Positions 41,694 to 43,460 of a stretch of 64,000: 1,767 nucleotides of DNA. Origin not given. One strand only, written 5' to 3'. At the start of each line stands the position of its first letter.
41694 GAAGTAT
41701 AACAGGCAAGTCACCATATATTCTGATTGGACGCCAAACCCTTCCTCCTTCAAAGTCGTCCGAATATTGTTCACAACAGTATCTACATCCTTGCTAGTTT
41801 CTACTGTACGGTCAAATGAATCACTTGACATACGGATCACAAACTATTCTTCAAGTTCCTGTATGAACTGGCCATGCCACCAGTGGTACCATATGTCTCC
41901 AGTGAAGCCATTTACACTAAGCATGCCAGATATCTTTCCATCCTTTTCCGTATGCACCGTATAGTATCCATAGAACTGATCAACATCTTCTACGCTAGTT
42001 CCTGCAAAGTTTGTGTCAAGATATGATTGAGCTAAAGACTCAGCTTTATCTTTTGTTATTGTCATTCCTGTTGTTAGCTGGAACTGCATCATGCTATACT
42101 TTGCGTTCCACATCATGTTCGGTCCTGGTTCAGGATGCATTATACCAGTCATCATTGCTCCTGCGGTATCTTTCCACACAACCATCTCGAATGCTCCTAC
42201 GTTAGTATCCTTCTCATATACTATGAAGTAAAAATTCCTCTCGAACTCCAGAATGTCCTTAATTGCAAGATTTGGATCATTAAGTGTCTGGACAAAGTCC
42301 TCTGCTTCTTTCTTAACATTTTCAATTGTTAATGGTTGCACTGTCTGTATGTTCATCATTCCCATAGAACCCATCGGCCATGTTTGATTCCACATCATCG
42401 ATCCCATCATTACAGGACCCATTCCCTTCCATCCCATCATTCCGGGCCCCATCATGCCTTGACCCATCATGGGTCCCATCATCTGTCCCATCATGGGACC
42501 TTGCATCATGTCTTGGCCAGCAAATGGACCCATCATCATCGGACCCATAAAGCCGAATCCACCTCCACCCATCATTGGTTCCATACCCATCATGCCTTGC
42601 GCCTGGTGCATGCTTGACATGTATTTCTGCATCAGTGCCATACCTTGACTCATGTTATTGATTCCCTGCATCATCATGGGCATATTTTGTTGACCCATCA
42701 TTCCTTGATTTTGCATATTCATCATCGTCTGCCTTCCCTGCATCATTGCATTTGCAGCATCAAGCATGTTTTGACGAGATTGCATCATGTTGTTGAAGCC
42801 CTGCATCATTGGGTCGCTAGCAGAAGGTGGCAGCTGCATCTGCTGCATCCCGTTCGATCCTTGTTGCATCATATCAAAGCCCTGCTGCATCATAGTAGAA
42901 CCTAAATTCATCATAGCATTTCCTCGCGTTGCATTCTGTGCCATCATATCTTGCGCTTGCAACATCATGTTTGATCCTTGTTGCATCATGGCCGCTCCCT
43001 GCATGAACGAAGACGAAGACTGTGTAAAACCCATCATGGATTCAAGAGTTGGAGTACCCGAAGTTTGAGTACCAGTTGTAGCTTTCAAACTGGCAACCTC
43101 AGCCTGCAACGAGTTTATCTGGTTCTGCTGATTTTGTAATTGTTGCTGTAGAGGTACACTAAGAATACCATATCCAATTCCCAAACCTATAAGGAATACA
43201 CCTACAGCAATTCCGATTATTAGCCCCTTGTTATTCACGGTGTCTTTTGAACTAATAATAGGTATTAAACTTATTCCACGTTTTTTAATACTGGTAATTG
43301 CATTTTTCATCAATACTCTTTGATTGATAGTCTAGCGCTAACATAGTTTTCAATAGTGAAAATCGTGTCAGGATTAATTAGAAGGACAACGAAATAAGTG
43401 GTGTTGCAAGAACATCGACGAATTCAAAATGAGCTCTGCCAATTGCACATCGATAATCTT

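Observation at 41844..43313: Membrane-anchored protein with a 230-residue tract that is about 30% methionine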

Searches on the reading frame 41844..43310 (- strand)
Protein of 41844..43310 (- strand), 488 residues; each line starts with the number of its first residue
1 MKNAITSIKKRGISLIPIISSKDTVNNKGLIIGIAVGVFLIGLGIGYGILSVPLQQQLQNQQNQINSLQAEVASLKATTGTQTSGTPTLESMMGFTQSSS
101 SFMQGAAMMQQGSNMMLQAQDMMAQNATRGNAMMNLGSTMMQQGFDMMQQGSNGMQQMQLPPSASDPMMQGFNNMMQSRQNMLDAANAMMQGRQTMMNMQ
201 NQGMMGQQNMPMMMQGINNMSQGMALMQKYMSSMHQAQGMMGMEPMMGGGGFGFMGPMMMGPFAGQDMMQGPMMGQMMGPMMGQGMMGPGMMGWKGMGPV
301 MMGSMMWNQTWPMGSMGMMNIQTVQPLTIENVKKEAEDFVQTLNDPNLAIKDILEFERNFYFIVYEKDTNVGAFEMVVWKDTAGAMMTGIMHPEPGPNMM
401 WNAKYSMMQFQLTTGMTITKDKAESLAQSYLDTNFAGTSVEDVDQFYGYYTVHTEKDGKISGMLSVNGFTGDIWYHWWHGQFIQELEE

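Call 5: search_protein_families(library=pfam, proteins=[window:41844-43310:-], max_evalue=0.1)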
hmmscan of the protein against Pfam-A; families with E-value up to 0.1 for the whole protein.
window:41844-43310:- (488 aa): 4 families
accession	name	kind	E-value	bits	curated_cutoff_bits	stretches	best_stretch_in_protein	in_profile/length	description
PF04612.17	T2SSM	-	0.014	16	27.8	1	34-80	19-65/160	Type II secretion system (T2SS), protein M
PF04791.21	LMBR1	-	0.04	13.2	31.9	1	25-118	155-250/510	LMBR1-like membrane protein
PF16331.10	TolA_bind_tri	-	0.065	13.8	30.1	1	55-82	17-44/76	TolA binding protein trimerisation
PF04977.20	DivIC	-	0.094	13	28.9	0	54-76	29-51/80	Septum formation initiator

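Call 6: search_protein_families(library=ncbifam, proteins=[window:41844-43310:-], max_evalue=0.1)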
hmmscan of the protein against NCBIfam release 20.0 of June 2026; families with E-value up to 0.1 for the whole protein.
window:41844-43310:- (488 aa): 1 family
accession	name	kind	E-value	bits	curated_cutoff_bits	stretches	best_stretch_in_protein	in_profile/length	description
NF040576.1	T2SS_GspM_XpsM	equivalog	0.00053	19.7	60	1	34-126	3-95/180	type II secretion system protein GspM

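Call 8: find_homologous_proteins(query=window:41844-43310:-, max_evalue=0.001)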
Query window:41844-43310:- (488 aa): 1478 proteins with E <= 0.001 among 6102 candidates; the best 120 are listed.
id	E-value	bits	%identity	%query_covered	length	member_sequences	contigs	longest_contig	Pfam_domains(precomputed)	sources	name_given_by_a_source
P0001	1.1e-207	708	74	95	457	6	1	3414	-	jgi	jgi:hypothetical protein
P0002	4.2e-188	644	69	94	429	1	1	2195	-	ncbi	-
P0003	1.7e-186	639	68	95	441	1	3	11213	-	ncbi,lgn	ncbi:MAG: hypothetical protein QXU32_10325 [Nitrososphaerales archaeon]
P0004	3.0e-183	628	62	94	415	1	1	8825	-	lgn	-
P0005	4.4e-166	571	69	36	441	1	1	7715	-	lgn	-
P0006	8.6e-163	560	66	94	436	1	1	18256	-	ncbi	ncbi:MAG: hypothetical protein ACE5J2_07205 [Nitrososphaerales archaeon]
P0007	1.6e-150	520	78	64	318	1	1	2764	-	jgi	jgi:hypothetical protein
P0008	4.1e-145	502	76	63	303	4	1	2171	-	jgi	-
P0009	1.9e-81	292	40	35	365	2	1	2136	-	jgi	jgi:hypothetical protein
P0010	1.5e-76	276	68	35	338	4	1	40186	-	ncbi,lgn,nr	ncbi:MAG: hypothetical protein DA330_01170 [Nitrososphaera sp.]|nr:hypothetical protein [Nitrosospha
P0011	3.0e-72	262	67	34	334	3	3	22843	-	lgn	-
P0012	1.3e-71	260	55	35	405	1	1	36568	-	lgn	-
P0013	3.2e-66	242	56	35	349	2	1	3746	-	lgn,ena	-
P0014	4.2e-59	219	55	35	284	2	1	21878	-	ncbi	-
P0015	1.9e-46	177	44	34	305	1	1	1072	-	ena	-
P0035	4.0e-41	159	43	33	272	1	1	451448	-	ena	-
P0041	2.4e-40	157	45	34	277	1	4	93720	-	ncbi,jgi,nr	ncbi:hypothetical protein FJZ31_15045 [Candidatus Poribacteria bacterium]|nr:hypothetical protein [C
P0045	3.3e-40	156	48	33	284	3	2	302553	-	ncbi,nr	ncbi:MAG: hypothetical protein O8C66_01385 [Candidatus Methanoperedens sp.]|nr:hypothetical protein 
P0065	5.6e-39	152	46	33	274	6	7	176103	-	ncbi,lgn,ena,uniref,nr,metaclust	ncbi:MAG: hypothetical protein MPEBLZ_03078 [Candidatus Methanoperedens nitroreducens]|uniref:Peptid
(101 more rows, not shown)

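Call 12: find_encoding_contigs(protein=P0006, flank=8000, max_places=3)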
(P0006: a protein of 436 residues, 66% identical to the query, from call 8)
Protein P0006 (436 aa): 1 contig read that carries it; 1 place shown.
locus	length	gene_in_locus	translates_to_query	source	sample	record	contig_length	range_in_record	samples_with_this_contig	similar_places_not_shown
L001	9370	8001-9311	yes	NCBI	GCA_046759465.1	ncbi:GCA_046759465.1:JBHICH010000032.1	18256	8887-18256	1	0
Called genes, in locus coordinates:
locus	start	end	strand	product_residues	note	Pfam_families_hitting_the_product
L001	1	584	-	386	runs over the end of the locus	PF02771:Acyl-CoA_dh_N, PF02770:Acyl-CoA_dh_M, PF00441:Acyl-CoA_dh_1, PF22924:ACOX_C_alpha1 (faint), PF08028:Acyl-CoA_dh_2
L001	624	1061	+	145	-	PF06240:COXG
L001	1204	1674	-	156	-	PF01243:PNPOx_N, PF12900:Pyridox_ox_2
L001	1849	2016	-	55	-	-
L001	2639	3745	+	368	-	PF04055:Radical_SAM, PF13353:Fer4_12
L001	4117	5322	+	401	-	PF00999:Na_H_Exchanger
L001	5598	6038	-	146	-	-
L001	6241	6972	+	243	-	PF00535:Glycos_transf_2, PF21969:MGS_GT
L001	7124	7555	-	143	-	PF00571:CBS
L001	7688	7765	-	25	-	-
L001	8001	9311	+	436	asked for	-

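Call 13: find_encoding_contigs(protein=P0010, flank=8000, max_places=3)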
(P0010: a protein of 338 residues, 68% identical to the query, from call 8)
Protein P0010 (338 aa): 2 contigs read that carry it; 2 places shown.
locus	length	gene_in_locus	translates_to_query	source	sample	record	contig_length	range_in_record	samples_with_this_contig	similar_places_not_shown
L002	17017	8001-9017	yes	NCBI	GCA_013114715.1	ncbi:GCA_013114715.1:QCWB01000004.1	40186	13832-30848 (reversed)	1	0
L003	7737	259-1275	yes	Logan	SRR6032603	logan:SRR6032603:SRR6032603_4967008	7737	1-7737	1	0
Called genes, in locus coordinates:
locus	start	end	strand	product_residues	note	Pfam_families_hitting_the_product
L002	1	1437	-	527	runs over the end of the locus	-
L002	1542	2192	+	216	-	-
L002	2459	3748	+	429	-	PF12740:PETase, PF01738:DLH, PF00326:Peptidase_S9 (faint), PF02230:Abhydrolase_2 (faint), PF08840:BAAT_C (faint)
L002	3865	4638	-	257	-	-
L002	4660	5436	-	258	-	PF01186:Lysyl_oxidase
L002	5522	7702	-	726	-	PF04945:YHS, PF00122:E1-E2_ATPase, PF00702:Hydrolase, PF08282:Hydrolase_3 (faint)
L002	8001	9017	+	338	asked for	-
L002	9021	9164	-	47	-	PF04945:YHS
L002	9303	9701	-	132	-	-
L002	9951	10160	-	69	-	PF02915:Rubrerythrin (faint)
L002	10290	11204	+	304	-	PF00296:Bac_luciferase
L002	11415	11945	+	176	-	PF01862:PvlArgDC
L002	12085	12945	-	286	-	PF13365:Trypsin_2 (faint)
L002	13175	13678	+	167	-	-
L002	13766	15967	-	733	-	PF00009:GTP_EFTU, PF22042:EF-G_D2, PF03144:GTP_EFTU_D2, PF14492:EFG_III, PF03764:EFG_IV, PF00679:EFG_C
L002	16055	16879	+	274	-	PF02621:VitK2_biosynth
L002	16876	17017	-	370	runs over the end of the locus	PF04055:Radical_SAM, PF19288:CofH_C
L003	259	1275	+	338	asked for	-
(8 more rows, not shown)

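Call 14: find_encoding_contigs(protein=P0065, flank=6000, max_places=4)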
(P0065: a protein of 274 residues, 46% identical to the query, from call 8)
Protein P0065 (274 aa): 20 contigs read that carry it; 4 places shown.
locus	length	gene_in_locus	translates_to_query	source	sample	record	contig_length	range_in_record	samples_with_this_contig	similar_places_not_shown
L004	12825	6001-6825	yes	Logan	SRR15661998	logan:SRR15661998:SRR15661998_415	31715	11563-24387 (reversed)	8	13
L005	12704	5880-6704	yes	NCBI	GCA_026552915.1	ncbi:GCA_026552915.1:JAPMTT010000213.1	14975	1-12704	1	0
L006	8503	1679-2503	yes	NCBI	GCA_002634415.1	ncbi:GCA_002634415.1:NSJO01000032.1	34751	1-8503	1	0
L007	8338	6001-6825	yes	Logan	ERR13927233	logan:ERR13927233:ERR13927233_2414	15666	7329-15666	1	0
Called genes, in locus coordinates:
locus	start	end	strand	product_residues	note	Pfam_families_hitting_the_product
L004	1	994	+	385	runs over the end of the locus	PF04055:Radical_SAM, PF19288:CofH_C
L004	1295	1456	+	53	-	-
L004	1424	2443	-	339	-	PF03747:ADP_ribosyl_GH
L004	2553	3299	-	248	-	-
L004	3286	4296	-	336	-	-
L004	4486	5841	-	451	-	PF17767:NAPRTase_N, PF04095:NAPRTase, PF17956:NAPRTase_C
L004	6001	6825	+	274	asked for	-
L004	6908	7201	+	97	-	PF12840:HTH_20, PF01022:HTH_5, PF01978:TrmB, PF13412:HTH_24 (weak)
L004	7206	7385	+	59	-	-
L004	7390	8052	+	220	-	PF00085:Thioredoxin (faint), PF13728:TraF (faint), PF23357:DUF7088 (faint), PF13098:Thioredoxin_2 (faint), PF13192:Thioredoxin_3, PF00462:Glutaredoxin (weak)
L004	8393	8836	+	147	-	PF13183:Fer4_8, PF13237:Fer4_10, PF12838:Fer4_7 (weak), PF13187:Fer4_9, PF13534:Fer4_17 (weak)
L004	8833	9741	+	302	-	PF02754:CCG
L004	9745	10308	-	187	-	PF22014:DUF6932 (weak), PF01909:NTP_transf_2, PF18765:Polbeta, PF05168:HEPN (weak)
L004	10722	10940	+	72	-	-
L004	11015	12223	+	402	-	PF04055:Radical_SAM, PF13353:Fer4_12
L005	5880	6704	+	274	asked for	-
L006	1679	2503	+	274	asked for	-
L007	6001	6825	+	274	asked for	-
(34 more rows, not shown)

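Call 15: find_encoding_contigs(protein=P0041, flank=6000, max_places=3)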
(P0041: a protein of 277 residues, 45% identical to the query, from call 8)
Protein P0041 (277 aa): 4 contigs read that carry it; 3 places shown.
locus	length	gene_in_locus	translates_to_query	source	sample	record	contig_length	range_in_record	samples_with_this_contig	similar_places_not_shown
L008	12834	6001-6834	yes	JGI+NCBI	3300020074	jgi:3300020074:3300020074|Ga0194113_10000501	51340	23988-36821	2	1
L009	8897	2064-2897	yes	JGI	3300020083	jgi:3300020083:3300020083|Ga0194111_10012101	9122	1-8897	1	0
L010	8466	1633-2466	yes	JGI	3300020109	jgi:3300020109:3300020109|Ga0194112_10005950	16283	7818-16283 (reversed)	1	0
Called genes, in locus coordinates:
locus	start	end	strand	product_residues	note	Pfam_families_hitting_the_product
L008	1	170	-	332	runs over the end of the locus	PF01408:GFO_IDH_MocA, PF02894:GFO_IDH_MocA_C, PF22725:GFO_IDH_MocA_C3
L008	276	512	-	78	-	-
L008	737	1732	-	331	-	PF00248:Aldo_ket_red, PF13534:Fer4_17 (faint)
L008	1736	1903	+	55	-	-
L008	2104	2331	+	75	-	-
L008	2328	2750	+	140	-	PF01261:AP_endonuc_2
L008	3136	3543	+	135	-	PF02082:Rrf2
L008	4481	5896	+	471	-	PF02321:OEP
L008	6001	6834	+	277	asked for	-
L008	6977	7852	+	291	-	-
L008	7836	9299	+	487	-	PF25990:Beta-barrel_YknX (faint), PF25919:BSH_CusB, PF25973:BSH_CzcB, PF25869:3HB_CusB (weak), PF25944:Beta-barrel_RND, PF25954:Beta-barrel_RND_2, PF25975:CzcB_C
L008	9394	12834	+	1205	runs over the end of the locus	PF00873:ACR_tran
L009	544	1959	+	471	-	PF02321:OEP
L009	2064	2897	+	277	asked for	-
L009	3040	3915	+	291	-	-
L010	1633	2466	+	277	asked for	-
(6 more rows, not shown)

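Call 16: find_encoding_contigs(protein=P0012, flank=6000, max_places=3)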
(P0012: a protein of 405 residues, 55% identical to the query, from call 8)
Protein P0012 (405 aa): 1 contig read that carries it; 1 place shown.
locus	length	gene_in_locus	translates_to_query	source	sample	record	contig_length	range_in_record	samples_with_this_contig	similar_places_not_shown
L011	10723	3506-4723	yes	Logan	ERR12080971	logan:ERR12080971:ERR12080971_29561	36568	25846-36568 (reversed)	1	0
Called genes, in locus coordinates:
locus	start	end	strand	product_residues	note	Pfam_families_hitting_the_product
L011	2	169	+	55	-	?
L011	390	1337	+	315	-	-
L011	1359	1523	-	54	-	-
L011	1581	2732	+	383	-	PF00070:Pyr_redox (faint), PF07992:Pyr_redox_2, PF13738:Pyr_redox_3 (faint), PF21706:FCSD_central (weak)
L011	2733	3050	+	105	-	PF02635:DsrE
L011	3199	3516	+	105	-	-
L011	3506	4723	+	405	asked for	-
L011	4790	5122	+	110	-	PF12802:MarR_2 (weak), PF12840:HTH_20, PF01022:HTH_5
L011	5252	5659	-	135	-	-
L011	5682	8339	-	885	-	-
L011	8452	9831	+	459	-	PF00437:T2SSE, PF13401:AAA_22 (faint), PF20720:nSTAND3 (weak)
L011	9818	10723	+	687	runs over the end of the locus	PF00482:T2SSF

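Call 29: find_encoding_contigs(protein=P0045, flank=6000, max_places=2)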
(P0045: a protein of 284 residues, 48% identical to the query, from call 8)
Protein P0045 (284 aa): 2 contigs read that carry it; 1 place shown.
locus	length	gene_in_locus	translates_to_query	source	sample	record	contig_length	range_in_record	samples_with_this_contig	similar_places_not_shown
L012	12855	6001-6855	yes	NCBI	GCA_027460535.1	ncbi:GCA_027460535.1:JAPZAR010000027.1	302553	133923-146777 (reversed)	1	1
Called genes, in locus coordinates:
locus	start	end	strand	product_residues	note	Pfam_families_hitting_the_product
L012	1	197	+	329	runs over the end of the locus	PF04055:Radical_SAM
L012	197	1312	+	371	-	PF04055:Radical_SAM, PF19288:CofH_C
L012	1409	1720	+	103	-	PF14333:DUF4389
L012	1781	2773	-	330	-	PF00586:AIRS, PF02769:AIRS_C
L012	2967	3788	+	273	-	PF00977:His_biosynth, PF03060:NMO (faint)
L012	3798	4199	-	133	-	PF01850:PIN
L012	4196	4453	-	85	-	PF04014:MazE_antitoxin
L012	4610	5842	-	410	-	PF13393:tRNA-synt_His, PF00587:tRNA-synt_2b, PF03129:HGTP_anticodon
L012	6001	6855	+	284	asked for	-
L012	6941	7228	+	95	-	PF01022:HTH_5, PF12840:HTH_20, PF13412:HTH_24 (weak), PF13601:HTH_34 (weak), PF01978:TrmB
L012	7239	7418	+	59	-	-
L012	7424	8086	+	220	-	PF00085:Thioredoxin (faint), PF13728:TraF (faint), PF13192:Thioredoxin_3, PF00462:Glutaredoxin (weak)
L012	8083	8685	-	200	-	PF07021:MetW, PF13489:Methyltransf_23, PF13847:Methyltransf_31 (weak), PF08241:Methyltransf_11, PF08242:Methyltransf_12, PF13649:Methyltransf_25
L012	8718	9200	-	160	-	PF01243:PNPOx_N, PF16242:Pyrid_ox_like (faint)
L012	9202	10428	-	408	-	PF24374:DUF7530, PF01243:PNPOx_N, PF12900:Pyridox_ox_2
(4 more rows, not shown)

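Call 30: find_encoding_contigs(protein=P0035, flank=6000, max_places=2)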
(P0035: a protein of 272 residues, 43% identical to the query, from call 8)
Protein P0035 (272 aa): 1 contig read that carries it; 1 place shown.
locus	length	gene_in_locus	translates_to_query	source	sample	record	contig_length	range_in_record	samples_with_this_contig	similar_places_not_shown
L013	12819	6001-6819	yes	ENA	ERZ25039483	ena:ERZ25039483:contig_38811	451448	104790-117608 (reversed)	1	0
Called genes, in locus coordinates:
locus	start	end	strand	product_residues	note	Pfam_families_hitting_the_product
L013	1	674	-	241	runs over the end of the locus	PF00291:PALP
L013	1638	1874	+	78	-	PF13192:Thioredoxin_3 (weak)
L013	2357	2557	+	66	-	PF12838:Fer4_7 (faint), PF13187:Fer4_9 (weak), PF13484:Fer4_16 (faint), PF25160:LdpA_Fe-S-bd, PF12797:Fer4_2 (weak), PF00037:Fer4, PF12837:Fer4_6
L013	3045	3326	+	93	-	-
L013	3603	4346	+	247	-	PF00072:Response_reg, PF00486:Trans_reg_C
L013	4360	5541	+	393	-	PF00672:HAMP, PF00512:HisKA, PF02518:HATPase_c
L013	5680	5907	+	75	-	PF09851:SHOCT (weak)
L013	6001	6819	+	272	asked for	-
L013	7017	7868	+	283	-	PF01790:LGT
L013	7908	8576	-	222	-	PF07883:Cupin_2 (faint)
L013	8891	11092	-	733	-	PF25872:HTH_77, PF07719:TPR_2 (faint), PF13424:TPR_12, PF00196:GerE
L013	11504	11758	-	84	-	PF00581:Rhodanese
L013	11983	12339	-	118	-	PF01022:HTH_5, PF12802:MarR_2, PF12840:HTH_20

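Call 53: predict_structure(alignment_id=A4)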
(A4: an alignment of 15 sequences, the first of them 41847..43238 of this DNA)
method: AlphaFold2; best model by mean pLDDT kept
length: 464 residues; sequences in the alignment: 15
mean_pLDDT: 65.4   pTM: 0.43
mean pLDDT of the five models: 65.4, 64.1, 63.1, 60.4, 57.8
residues with pLDDT >= 90: 69; 70-90: 175; 50-70: 93; < 50: 127
segments of 3 or more residues with pLDDT < 50: 18-35, 42-66, 219-296
pLDDT, mean of each block of 10 residues (from residue 1): 54 53 37 42 43 35 46 67 73 71 70 77 80 68 73 79 81 74 65 72 69 56 22 27 33 35 33 31 27 50 89 87 90 91 92 77 75 73 58 92 94 92 92 87 88 84 75
secondary structure, 60 per line:
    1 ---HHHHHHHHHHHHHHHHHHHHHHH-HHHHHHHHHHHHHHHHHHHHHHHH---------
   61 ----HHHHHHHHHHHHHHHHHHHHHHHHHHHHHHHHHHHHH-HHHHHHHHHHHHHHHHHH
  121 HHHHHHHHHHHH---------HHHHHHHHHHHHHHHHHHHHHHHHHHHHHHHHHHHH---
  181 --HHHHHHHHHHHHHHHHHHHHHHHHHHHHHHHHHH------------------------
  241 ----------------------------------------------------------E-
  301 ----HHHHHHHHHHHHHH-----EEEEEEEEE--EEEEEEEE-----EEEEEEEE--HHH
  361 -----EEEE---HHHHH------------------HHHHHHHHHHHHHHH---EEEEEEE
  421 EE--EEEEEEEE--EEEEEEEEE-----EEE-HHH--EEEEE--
elements in order: H4-26 H28-51 H65-101 H103-132 H142-177 H183-216 H305-318 E324-332 E335-342 E348-355 E366-369 H373-377 H396-410 E414-422 E425-432 E435-443 E449-451 E458-462

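Call 56: fold_search(model_id=the predicted structure, library=pdb)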
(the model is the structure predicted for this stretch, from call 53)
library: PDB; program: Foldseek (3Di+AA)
matches with E <= 10: 473; with E <= 0.001: 0
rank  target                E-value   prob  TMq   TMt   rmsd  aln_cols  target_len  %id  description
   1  8s2f_AAA              3.0e-02  0.92  0.15  0.34  26.4       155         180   10  Crystal structure of Borrelia burgdorferi paralogous family 12 outer surface protein BBH37 (released 2025-03-05)
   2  2cmr_A                3.7e-02  0.96  0.18  0.39  19.6       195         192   13  Crystal structure of the HIV-1 neutralizing antibody D5 Fab bound to the gp41 inner-core mimetic 5-helix (released 2006-10-16)
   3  7xge_A                6.0e-02  0.92  0.18  0.37   8.3       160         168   10  Crystal structure of MCL-1 in complex with computationally designed inhibitor protein (released 2022-07-20)
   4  2d4u_B                7.0e-02  0.91  0.18  0.44   7.8       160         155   12  Crystal Structure of the ligand binding domain of the bacterial serine chemoreceptor Tsr (released 2006-11-14)
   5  7xge_G                8.2e-02  0.63  0.15  0.28   9.3       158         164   10  Crystal structure of MCL-1 in complex with computationally designed inhibitor protein (released 2022-07-20)
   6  2d4u_A                8.2e-02  0.51  0.13  0.30  10.2       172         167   11  Crystal Structure of the ligand binding domain of the bacterial serine chemoreceptor Tsr (released 2006-11-14)
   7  7x8v_A                9.1e-02  0.98  0.24  0.51   5.5       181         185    6  Cooperative regulation of PBI1 and MAPKs controls WRKY45 transcription factor in rice immunity (released 2022-04-06)
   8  6s1a_A                1.2e-01  0.99  0.23  0.62   5.0       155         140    7  Ligand binding domain of the P. putida receptor PcaY_PP (released 2020-10-21)
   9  8s2f_BBB              1.2e-01  0.69  0.15  0.32  25.7       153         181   10  Crystal structure of Borrelia burgdorferi paralogous family 12 outer surface protein BBH37 (released 2025-03-05)
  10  6s18_A                1.3e-01  0.99  0.24  0.64   4.9       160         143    8  Ligand binding domain of the P. putida receptor PcaY_PP in complex with glycerol (released 2020-10-21)
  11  6egc                  1.6e-01  1.00  0.26  0.69   3.6       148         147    4  Single-chain version of 2L4HC2_23 (PDB 5J0K) (released 2019-05-29)
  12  7x8v_E                1.6e-01  0.96  0.24  0.52   5.5       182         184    5  Cooperative regulation of PBI1 and MAPKs controls WRKY45 transcription factor in rice immunity (released 2022-04-06)
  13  3atp_B                1.7e-01  0.93  0.22  0.55   4.8       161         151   13  Structure of the ligand binding domain of the bacterial serine chemoreceptor Tsr with ligand (released 2011-10-19)
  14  7xge_C                1.8e-01  0.92  0.22  0.48   6.2       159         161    6  Crystal structure of MCL-1 in complex with computationally designed inhibitor protein (released 2022-07-20)
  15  4xev_D                1.8e-01  0.82  0.18  0.48   7.2       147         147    7  Fusion of Pyk2-FAT domain with Leupaxin LD1 motif, complexed with Leupaxin LD4 peptide (released 2015-12-30)
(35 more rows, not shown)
